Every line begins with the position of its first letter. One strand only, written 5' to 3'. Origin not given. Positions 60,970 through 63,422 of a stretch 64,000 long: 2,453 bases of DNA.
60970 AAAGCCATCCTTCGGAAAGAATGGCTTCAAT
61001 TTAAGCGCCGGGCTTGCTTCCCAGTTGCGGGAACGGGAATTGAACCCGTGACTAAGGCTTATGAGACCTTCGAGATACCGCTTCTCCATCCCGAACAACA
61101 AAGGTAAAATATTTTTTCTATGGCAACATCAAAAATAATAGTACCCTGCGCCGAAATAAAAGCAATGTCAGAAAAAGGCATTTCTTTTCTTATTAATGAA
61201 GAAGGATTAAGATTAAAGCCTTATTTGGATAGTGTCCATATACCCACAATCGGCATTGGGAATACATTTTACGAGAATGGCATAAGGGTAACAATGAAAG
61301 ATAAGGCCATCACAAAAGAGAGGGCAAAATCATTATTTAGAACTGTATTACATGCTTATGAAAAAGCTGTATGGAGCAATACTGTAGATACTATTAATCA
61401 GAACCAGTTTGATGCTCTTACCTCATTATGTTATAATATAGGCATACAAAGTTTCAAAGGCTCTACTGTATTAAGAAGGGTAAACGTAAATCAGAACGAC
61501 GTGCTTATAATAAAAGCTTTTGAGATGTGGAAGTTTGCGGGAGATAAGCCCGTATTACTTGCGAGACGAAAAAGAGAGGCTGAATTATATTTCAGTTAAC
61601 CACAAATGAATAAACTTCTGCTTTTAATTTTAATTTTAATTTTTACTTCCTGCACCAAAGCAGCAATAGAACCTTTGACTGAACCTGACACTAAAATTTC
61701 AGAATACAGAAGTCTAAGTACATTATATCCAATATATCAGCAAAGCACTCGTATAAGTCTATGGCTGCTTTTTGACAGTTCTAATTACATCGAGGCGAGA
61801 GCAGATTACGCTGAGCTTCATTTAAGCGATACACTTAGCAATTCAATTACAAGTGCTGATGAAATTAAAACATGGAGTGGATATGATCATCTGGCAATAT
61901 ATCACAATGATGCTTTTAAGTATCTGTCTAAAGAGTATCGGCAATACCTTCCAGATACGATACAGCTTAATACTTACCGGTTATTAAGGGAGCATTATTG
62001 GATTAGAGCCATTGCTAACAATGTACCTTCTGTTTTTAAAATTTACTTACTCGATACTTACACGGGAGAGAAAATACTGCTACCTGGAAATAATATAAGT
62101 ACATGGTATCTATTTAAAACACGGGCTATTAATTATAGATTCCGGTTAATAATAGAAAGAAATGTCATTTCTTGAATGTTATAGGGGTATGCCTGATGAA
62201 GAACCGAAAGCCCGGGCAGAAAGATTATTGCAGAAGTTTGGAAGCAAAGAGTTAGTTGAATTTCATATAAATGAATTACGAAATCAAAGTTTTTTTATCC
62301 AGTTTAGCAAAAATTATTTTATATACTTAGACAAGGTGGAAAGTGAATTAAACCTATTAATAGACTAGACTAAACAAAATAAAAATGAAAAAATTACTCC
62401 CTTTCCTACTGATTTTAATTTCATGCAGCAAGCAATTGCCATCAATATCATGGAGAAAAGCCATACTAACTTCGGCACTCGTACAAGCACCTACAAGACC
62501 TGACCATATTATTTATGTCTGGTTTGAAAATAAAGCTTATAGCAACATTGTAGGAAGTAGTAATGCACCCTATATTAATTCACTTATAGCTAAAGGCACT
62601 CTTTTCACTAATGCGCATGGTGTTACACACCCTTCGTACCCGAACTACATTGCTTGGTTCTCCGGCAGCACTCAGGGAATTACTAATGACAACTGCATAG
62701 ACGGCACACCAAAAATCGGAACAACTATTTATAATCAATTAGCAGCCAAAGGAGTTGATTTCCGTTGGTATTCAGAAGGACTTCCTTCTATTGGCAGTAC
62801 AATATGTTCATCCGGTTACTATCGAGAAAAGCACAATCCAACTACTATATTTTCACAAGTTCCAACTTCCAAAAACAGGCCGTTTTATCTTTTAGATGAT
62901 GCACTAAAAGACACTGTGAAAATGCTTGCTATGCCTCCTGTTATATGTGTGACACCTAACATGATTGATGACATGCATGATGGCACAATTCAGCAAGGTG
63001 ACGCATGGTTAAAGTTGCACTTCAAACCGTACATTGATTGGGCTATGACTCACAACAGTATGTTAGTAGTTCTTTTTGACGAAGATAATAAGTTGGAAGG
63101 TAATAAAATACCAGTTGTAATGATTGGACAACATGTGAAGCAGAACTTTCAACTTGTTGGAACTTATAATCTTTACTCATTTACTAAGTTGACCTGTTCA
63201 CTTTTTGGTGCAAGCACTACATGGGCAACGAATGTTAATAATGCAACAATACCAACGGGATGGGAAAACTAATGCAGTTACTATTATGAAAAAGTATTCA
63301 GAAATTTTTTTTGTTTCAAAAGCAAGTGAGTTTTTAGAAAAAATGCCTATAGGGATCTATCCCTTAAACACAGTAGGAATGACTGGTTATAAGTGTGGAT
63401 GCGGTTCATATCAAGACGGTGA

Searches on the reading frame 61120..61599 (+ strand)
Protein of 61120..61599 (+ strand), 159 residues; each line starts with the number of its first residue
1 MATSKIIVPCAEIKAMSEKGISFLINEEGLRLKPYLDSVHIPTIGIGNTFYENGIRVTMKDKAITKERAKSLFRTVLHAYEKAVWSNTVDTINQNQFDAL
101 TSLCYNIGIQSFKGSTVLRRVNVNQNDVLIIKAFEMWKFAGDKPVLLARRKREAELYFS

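Call 95: search_protein_families(library=pfam, proteins=[window:61120-61599:+], max_evalue=0.001)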
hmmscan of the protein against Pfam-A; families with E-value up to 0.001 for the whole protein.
window:61120-61599:+ (159 aa): 1 family
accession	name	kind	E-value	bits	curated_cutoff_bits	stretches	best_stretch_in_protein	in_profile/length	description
PF00959.24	Phage_lysozyme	-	1e-30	107.1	22.3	1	27-153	3-125/125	Phage lysozyme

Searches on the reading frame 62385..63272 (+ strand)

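Call 74: search_protein_families(library=pfam, proteins=[window:62385-63272:+], max_evalue=0.001)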
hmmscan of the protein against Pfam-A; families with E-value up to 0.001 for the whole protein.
window:62385-63272:+ (295 aa): 1 family
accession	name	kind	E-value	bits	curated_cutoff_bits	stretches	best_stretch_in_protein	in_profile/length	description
PF04185.19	Phosphoesterase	-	4.6e-31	108.7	23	1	59-269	105-348/356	Phosphoesterase family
